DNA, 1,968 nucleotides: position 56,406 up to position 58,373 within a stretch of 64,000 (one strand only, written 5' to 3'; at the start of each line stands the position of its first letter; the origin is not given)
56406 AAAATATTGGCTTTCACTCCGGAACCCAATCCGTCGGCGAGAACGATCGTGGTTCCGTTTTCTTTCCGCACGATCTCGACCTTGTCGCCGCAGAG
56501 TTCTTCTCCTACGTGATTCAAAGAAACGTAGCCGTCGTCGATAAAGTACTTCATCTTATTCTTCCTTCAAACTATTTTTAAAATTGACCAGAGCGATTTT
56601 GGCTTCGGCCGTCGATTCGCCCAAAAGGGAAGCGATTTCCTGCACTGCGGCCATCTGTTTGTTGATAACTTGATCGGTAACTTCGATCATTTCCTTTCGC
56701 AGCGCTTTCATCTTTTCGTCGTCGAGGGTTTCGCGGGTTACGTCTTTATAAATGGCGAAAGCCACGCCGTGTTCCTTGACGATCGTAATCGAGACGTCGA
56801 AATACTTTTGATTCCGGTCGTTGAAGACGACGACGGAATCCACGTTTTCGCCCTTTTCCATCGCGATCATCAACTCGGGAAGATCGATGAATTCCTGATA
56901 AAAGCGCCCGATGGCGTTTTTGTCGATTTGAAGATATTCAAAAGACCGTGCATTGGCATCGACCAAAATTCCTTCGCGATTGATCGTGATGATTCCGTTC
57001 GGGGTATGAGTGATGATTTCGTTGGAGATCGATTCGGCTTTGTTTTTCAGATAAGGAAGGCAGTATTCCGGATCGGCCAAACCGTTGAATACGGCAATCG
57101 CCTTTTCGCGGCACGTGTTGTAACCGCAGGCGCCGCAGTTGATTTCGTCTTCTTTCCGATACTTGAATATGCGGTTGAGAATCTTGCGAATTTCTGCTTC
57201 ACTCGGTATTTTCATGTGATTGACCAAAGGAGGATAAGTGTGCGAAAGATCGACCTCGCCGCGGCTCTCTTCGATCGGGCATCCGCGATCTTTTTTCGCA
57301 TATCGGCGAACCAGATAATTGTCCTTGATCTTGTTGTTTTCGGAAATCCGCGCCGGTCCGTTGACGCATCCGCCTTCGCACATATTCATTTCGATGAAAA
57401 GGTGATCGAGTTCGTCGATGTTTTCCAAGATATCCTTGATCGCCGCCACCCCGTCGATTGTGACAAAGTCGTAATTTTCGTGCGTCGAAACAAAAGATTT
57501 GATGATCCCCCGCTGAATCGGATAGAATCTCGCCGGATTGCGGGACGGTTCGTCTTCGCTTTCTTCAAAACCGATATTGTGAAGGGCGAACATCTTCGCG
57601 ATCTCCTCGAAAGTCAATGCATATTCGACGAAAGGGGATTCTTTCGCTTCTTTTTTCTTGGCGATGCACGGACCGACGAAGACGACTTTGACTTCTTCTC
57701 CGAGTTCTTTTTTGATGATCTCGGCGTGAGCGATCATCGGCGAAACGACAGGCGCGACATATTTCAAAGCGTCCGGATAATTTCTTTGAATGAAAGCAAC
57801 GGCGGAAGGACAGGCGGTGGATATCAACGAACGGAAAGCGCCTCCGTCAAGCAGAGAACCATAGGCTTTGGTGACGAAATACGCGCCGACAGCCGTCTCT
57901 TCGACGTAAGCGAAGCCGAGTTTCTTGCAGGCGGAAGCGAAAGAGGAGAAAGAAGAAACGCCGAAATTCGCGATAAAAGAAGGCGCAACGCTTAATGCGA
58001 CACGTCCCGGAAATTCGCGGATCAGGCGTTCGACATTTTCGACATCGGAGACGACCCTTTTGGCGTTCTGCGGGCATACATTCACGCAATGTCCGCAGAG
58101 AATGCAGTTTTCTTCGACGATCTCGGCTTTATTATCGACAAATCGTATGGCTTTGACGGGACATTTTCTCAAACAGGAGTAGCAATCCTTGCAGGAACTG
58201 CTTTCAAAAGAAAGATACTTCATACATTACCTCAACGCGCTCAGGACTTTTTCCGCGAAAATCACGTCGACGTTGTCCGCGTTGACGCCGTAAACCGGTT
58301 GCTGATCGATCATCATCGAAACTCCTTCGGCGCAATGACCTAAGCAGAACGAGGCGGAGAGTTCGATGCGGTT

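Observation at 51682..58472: H2-sensing module (HydS sensory hydrogenase + PP2C phosphatase) co-operonic with hydC-hydB-hydA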

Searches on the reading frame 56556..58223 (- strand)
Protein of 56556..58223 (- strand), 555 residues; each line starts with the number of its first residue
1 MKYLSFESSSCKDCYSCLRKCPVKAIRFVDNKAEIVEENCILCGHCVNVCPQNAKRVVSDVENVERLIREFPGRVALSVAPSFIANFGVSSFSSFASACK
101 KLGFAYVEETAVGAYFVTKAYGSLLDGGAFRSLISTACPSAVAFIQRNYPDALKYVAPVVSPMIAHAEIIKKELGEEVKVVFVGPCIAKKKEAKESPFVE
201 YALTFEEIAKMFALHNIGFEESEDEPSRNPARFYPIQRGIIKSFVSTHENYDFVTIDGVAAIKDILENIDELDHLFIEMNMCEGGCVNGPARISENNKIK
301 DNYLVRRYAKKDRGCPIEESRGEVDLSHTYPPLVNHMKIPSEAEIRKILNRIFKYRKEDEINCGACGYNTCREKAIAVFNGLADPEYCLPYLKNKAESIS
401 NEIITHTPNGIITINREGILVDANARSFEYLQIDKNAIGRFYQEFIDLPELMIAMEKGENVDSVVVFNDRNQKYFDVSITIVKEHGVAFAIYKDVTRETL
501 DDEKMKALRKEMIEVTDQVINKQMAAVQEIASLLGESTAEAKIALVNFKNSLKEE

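Call 5: search_protein_families(library=pfam, proteins=[window:56556-58223:-], max_evalue=0.01)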
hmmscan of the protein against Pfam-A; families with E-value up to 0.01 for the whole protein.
window:56556-58223:- (555 aa): 11 families
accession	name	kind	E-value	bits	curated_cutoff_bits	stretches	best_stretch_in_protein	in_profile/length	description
PF02906.19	Fe_hyd_lg_C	-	1.7e-48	165.8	22.1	1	75-290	3-245/245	Iron only hydrogenase large subunit, C-terminal domain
PF04060.18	FeS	-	2.3e-09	37.3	23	1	361-390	4-33/33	Putative Fe-S cluster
PF00037.32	Fer4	-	6.7e-09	35.7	21.1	2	34-54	2-22/24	4Fe-4S binding domain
PF13237.11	Fer4_10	-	7e-09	35.9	25.5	1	6-51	4-53/53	4Fe-4S dicluster domain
PF12838.12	Fer4_7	-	1.7e-07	32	27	1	11-54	2-52/52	4Fe-4S dicluster domain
PF14697.11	Fer4_21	-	7.6e-07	29.6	35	1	8-52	5-53/59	4Fe-4S dicluster domain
PF13187.11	Fer4_9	-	1.1e-06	29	27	1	11-54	2-51/52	4Fe-4S dicluster domain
PF12797.12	Fer4_2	-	2.4e-06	27.5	24.5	1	34-51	4-21/22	4Fe-4S binding domain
PF12837.12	Fer4_6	-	7.3e-06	26.1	25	1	33-53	2-22/24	4Fe-4S binding domain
PF25160.1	LdpA_Fe-S-bd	-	2e-05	24.7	27.6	1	13-54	4-42/49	LdpA Fe-S cluster-binding domain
PF13484.11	Fer4_16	-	0.0021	19.2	30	0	11-29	2-20/66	4Fe-4S double cluster binding domain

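Call 8: search_protein_families(library=ncbifam, proteins=[window:56556-58223:-], max_evalue=0.001)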
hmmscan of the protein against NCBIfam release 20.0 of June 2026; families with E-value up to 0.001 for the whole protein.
window:56556-58223:- (555 aa): 54 families (the best 25 are shown)
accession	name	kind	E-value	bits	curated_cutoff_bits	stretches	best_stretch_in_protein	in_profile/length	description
TIGR04105.1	FeFe_hydrog_B1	subfamily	2.4e-53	181.5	450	1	17-295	166-461/462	monomeric [FeFe] hydrogenase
TIGR02512.1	FeFe_hydrog_A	subfamily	4e-27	95.1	405.95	1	5-230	3-268/375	[FeFe] hydrogenase, group A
NF040763.1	FeFe_hydrog_A6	exception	7.4e-26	90.6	765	1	33-226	183-402/571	NADH-dependent [FeFe] hydrogenase, group A6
NF040762.1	Hydr_FeFe_Clost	exception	1.6e-14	53.5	900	2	31-225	180-400/572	ferredoxin hydrogenase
TIGR01944.1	rnfB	subfamily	7.9e-12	45.1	68.7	1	8-66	112-171/190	RnfABCDGE type electron transport complex subunit B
NF043069.1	T4HPD_activ_SAM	equivalog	1.7e-11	44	425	1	4-70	46-112/299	trans-4-hydroxy-L-proline dehydratase activase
NF058577.1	FdxA_fam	equivalog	3.6e-11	43.1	65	1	8-54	6-52/52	4Fe-4S ferredoxin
NF040864.1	HgcB_ferredoxin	equivalog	7.9e-11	41.7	99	1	4-70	9-76/93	mercury methylation ferredoxin HgcB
NF005506.0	PRK07118.1-5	equivalog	7.1e-10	38.8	388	1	9-59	216-266/279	Fe-S cluster domain-containing protein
NF038196.1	ferrodoxin_EFR1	subfamily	1.2e-09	38.5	75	1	8-58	183-232/242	EFR1 family ferrodoxin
TIGR02700.1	flavo_MJ0208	hypoth_equivalog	3.1e-09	36.4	251.35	1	8-62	147-201/234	dihydromethanopterin reductase (acceptor)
NF041836.1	rnfB_Methano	equivalog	5.2e-09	35.9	445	1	9-54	216-261/265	Rnf electron transport complex subunit RnfB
NF005503.0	PRK07118.1-2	equivalog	1.2e-08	34.5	252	1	10-55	139-184/292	RnfABCDGE type electron transport complex subunit B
TIGR04041.1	activase_YjjW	hypoth_equivalog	4.6e-08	32.8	250.2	1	9-62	41-94/276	YjjW family glycine radical enzyme activase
NF005505.0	PRK07118.1-4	equivalog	5.6e-08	32.6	378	1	9-54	216-261/265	Fe-S cluster domain-containing protein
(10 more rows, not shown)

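Call 30: search_solved_structures(query=window:56556-58223:-, show_alignments=2, max_evalue=1e-10)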
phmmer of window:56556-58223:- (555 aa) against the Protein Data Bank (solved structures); distinct sequences matched with E-value up to 1e-10: 23.
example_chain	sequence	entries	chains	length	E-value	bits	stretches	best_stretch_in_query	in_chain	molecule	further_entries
30jk_A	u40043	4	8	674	6.8e-18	68.1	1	9-226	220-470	[FeFe]-hydrogenase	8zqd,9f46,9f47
9rkm_A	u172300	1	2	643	8.5e-18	67.8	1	9-226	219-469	[FeFe]-hydrogenase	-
7q4v_A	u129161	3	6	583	3.2e-16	62.6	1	30-226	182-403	Iron hydrogenase HydA1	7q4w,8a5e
8a6t_A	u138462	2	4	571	1e-15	61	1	34-230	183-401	Electron bifurcating hydrogenase subunit HydA1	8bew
7p5h_A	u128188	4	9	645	1.3e-15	60.6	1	34-230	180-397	Fe-hydrogenase, subunit alpha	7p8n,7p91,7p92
6gly_A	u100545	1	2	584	2.2e-14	56.6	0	35-230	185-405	Iron hydrogenase 1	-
7qhf_A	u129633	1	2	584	2.6e-14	56.3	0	35-227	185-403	Iron hydrogenase 1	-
6gm4_A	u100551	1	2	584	3.3e-14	56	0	35-227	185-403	Iron hydrogenase 1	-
5la3_A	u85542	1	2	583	5.1e-14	55.3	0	35-230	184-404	Iron hydrogenase 1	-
6gm0_A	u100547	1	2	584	5.6e-14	55.2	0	35-227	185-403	Iron hydrogenase 1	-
6gm8_A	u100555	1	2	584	5.8e-14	55.2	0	35-227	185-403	Iron hydrogenase 1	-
6gm2_A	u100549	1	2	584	6.9e-14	54.9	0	35-227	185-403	Iron hydrogenase 1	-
6gm1_A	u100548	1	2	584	7.2e-14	54.9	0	35-227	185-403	Iron hydrogenase 1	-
6yf4_A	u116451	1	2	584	7.4e-14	54.8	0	35-230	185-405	Iron hydrogenase 1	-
1c4a_A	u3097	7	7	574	7.7e-14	54.7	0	35-227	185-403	PROTEIN (FE-ONLY HYDROGENASE) | PROTEIN (PERIPLASMIC HYDROGENASE 1) | Iron hydrogenase 1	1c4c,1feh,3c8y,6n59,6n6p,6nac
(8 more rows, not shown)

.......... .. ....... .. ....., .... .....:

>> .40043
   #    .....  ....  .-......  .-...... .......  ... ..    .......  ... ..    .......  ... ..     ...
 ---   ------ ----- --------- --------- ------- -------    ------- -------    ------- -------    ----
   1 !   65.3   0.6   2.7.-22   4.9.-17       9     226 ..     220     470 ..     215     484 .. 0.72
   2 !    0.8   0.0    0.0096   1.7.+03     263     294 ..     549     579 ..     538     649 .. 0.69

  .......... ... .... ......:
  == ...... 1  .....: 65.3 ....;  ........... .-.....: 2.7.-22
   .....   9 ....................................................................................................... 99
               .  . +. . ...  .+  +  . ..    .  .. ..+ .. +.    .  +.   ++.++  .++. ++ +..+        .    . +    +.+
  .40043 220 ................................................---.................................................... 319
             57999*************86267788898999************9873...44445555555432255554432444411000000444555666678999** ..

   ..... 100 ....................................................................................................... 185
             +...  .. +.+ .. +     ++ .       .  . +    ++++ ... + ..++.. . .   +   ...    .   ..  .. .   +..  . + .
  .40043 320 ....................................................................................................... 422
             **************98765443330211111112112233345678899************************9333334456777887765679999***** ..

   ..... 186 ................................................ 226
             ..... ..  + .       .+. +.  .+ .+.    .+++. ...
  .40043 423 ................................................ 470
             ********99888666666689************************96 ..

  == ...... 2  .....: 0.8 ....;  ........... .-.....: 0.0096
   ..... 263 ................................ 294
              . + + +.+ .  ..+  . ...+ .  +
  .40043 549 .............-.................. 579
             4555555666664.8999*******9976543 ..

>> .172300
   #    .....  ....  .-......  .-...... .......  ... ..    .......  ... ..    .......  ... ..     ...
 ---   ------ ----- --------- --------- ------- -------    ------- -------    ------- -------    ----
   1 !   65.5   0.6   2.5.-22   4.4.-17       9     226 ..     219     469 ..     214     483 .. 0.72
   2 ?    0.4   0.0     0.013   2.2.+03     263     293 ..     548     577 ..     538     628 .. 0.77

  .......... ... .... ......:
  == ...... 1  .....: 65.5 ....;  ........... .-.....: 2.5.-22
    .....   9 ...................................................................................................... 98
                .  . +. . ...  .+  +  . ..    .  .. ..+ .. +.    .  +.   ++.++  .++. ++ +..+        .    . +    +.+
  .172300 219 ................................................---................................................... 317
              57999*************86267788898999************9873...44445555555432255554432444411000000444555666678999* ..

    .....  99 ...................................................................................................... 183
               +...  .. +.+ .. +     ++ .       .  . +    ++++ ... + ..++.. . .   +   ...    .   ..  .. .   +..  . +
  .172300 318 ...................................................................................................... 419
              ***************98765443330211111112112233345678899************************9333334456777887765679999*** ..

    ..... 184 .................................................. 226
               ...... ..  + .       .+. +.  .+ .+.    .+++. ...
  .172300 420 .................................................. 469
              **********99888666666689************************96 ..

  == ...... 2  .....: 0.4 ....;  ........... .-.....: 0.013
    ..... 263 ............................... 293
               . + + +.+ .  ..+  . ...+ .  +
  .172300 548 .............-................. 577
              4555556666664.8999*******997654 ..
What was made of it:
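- On [FeFe]-hydrogenase group C3 (sensory, phosphatase-linked): Ala137 aligns with the first Cys of TSCCP (call 30).
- Checked: A proper alignment to solved [FeFe]-hydrogenases pairs HydS 'listACPsa' with 'iltsCCPsw' (call 30).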

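Call 37: find_homologous_proteins(query=window:56556-58223:-, max_evalue=1e-30)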
Query window:56556-58223:- (555 aa): 7999 proteins with E <= 1e-30 among 8000 candidates; the best 120 are listed.
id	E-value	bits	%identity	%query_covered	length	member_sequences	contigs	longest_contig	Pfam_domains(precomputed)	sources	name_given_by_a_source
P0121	0.0e+0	1247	100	100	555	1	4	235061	PF14697.12,PF02906.20,PF12797.13,PF04060.19,PF12837.13,PF00037.33,PF12838.13,PF13237.12,PF13187.12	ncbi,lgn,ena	-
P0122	0.0e+0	1242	100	100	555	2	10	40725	PF14697.12,PF02906.20,PF12797.13,PF04060.19,PF12837.13,PF00037.33,PF12838.13,PF13237.12,PF13187.12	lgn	-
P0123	0.0e+0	1117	90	100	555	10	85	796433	PF14697.12,PF02906.20,PF12797.13,PF04060.19,PF12837.13,PF00037.33,PF12838.13,PF25160.2,PF13237.12,PF13187.12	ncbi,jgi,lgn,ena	-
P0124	4.5e-268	909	71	100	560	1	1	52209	PF14697.12,PF02906.20,PF04060.19,PF12837.13,PF00037.33,PF12838.13,PF25160.2,PF13237.12,PF13187.12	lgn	-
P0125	5.2e-262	889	70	100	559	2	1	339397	PF14697.12,PF02906.20,PF04060.19,PF12837.13,PF00037.33,PF12838.13,PF13237.12,PF13187.12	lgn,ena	-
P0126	8.9e-260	881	70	100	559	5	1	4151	PF02906.20,PF04060.19,PF00037.33,PF12838.13,PF13237.12,PF13187.12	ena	-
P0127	5.8e-259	879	69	100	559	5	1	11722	PF14697.12,PF02906.20,PF04060.19,PF00037.33,PF12838.13,PF13237.12,PF13187.12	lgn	-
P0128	2.4e-253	860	67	100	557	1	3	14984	PF02906.20,PF04060.19,PF12837.13,PF00037.33,PF12838.13,PF13237.12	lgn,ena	-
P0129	4.9e-251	852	67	100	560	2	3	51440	PF14697.12,PF02906.20,PF12797.13,PF04060.19,PF12837.13,PF00037.33,PF12838.13,PF25160.2,PF13237.12,PF13187.12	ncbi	-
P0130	2.2e-250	850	67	100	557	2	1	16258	PF14697.12,PF02906.20,PF12797.13,PF04060.19,PF12837.13,PF00037.33,PF12838.13,PF13237.12,PF13187.12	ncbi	-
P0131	1.3e-246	838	66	100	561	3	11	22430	PF14697.12,PF02906.20,PF12797.13,PF04060.19,PF12837.13,PF00037.33,PF12838.13,PF25160.2,PF13237.12,PF13187.12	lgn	-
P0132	1.3e-245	834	67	100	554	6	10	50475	PF14697.12,PF02906.20,PF12797.13,PF04060.19,PF12837.13,PF00037.33,PF12838.13,PF25160.2,PF13237.12,PF13187.12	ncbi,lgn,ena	-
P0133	1.2e-244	831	66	100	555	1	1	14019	PF14697.12,PF02906.20,PF04060.19,PF12837.13,PF00037.33,PF13484.12,PF12838.13,PF13237.12,PF13187.12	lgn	-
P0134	1.7e-243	828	65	100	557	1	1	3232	PF02906.20,PF04060.19,PF12837.13,PF00037.33,PF12838.13,PF25160.2,PF13237.12,PF13187.12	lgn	-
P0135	7.3e-243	825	90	75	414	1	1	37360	PF02906.20,PF04060.19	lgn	-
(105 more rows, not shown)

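Call 50: predict_structure(alignment_id=A2)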
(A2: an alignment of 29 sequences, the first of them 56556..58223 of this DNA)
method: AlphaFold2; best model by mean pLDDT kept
length: 555 residues; sequences in the alignment: 29
mean_pLDDT: 81.8   pTM: 0.68
mean pLDDT of the five models: 81.8, 81.2, 78.6, 78.4, 75.8
residues with pLDDT >= 90: 203; 70-90: 240; 50-70: 92; < 50: 20
segments of 3 or more residues with pLDDT < 50: 391-399, 533-536, 553-555
pLDDT, mean of each block of 10 residues (from residue 1): 77 69 79 81 81 79 97 96 90 93 96 95 91 93 93 95 97 94 94 95 95 94 74 92 88 91 92 93 83 89 90 71 88 84 86 74 65 84 68 48 60 83 83 83 87 86 83 84 76 78 57 59 57 50 58 47
secondary structure, 60 per line:
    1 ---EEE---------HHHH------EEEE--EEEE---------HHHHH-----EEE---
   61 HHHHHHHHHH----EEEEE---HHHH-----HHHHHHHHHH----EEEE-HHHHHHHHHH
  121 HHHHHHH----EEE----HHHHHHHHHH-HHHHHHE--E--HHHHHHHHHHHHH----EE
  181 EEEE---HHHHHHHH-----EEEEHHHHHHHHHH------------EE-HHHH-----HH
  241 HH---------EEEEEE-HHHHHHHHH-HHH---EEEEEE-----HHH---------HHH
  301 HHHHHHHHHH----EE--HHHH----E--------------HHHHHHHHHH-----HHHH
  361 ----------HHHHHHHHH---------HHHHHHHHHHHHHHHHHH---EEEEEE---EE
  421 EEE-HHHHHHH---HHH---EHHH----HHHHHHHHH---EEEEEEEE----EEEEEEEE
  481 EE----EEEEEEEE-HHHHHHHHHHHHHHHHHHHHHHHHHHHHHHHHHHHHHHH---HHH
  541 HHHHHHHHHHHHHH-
elements in order: E4-6 H16-19 E26-29 E32-35 H45-49 E55-57 H61-70 E75-79 H83-86 H92-101 E106-109 H111-127 E132-134 H139-148 H150-155 H162-174 E179-184 H188-195 E201-204 H205-214 H230-233 H239-242 E252-257 H259-267 E275-280 H298-310 H319-322 H342-351 H357-360 H371-379 H389-406 E410-415 E419-423 H425-431 H449-457 E461-468 E473-482 E487-494 H496-534 H538-554
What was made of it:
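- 56739..57017 (-): PAS domain of HydS (aa ~403-495). AlphaFold topology E410-415, E419-423, H425-431, H449-457, E461-468, E473-482, E487-494, with pLDDT about 83-87 (call 50).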

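Call 54: find_encoding_contigs(protein=P0121, flank=1000, max_places=10)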
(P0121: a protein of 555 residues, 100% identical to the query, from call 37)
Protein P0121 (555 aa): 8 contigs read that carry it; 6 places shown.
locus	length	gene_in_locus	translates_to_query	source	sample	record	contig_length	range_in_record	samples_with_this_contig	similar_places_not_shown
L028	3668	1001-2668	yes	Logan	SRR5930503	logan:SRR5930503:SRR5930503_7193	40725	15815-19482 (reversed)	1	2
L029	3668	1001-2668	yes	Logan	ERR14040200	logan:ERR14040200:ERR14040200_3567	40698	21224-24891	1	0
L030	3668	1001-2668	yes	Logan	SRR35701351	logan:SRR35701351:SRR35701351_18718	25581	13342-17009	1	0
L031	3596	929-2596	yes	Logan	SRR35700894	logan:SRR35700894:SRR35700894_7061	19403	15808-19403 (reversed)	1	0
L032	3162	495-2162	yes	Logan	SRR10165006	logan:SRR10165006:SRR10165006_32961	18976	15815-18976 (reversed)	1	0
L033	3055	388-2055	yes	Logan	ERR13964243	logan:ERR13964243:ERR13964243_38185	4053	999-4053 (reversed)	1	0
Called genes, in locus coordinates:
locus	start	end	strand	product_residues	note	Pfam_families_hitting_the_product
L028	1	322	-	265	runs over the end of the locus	-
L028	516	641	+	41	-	-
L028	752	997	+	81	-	PF01257:2Fe-2S_thioredx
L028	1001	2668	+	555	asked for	PF12797:Fer4_2 (faint), PF12838:Fer4_7, PF13187:Fer4_9 (weak), PF13237:Fer4_10, PF14697:Fer4_21 (weak), PF00037:Fer4 (weak), PF02906:Fe_hyd_lg_C, PF04060:FeS, +1 more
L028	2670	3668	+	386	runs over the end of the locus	PF07228:SpoIIE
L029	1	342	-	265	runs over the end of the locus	-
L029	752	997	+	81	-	PF01257:2Fe-2S_thioredx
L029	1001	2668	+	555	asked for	PF12797:Fer4_2 (faint), PF12838:Fer4_7, PF13187:Fer4_9 (weak), PF13237:Fer4_10, PF14697:Fer4_21 (weak), PF00037:Fer4 (weak), PF02906:Fe_hyd_lg_C, PF04060:FeS, +1 more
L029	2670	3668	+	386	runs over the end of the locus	PF07228:SpoIIE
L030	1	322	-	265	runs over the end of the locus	-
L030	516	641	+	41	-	-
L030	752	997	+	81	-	PF01257:2Fe-2S_thioredx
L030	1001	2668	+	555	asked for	PF12797:Fer4_2 (faint), PF12838:Fer4_7, PF13187:Fer4_9 (weak), PF13237:Fer4_10, PF14697:Fer4_21 (weak), PF00037:Fer4 (weak), PF02906:Fe_hyd_lg_C, PF04060:FeS, +1 more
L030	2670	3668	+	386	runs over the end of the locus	PF07228:SpoIIE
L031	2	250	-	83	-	?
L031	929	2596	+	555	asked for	PF12797:Fer4_2 (faint), PF12838:Fer4_7, PF13187:Fer4_9 (weak), PF13237:Fer4_10, PF14697:Fer4_21 (weak), PF00037:Fer4 (weak), PF02906:Fe_hyd_lg_C, PF04060:FeS, +1 more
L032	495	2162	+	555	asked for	PF12797:Fer4_2 (faint), PF12838:Fer4_7, PF13187:Fer4_9 (weak), PF13237:Fer4_10, PF14697:Fer4_21 (weak), PF00037:Fer4 (weak), PF02906:Fe_hyd_lg_C, PF04060:FeS, +1 more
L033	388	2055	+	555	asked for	PF12797:Fer4_2 (faint), PF12838:Fer4_7, PF13187:Fer4_9 (weak), PF13237:Fer4_10, PF14697:Fer4_21 (weak), PF00037:Fer4 (weak), PF02906:Fe_hyd_lg_C, PF04060:FeS, +1 more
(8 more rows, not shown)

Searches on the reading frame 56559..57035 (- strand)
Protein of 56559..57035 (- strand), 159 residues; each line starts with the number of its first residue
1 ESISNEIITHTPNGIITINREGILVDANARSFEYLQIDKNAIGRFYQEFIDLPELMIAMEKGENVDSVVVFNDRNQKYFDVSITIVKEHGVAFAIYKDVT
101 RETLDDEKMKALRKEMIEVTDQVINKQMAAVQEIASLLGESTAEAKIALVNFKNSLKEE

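Call 36: search_protein_families(library=pfam, proteins=[window:56559-57035:-], max_evalue=10)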
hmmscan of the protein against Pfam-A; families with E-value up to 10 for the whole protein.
seq(159 aa): 7 families
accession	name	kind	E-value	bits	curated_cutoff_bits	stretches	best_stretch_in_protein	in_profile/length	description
PF13188.13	PAS_8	-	0.0061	16.9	21.8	1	7-54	6-55/65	PAS domain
PF22375.1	Lgt1_N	-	0.012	16.2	27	1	57-115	11-69/101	Glucosyltransferase Lgt1, N-terminal domain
PF08448.16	PAS_4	-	0.042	14.5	23.1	1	9-100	2-106/110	PAS fold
PF12860.13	PAS_7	-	0.053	14.1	27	0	9-50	2-45/115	PAS fold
PF13426.13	PAS_9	-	0.066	13.9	27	1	12-100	1-102/103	PAS domain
PF14907.12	NTP_transf_5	-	0.077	13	31.2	1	83-154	9-79/249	Uncharacterised nucleotidyltransferase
PF24820.1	Diguanyl_cycl_sensor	-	0.079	13.4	28.1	1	8-50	2-45/109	Diguanylate cyclase-like sensor domain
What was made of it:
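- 56739..57017 (-): Sub-threshold PAS_8, PAS_4, PAS_7 and PAS_9 hits (call 36).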
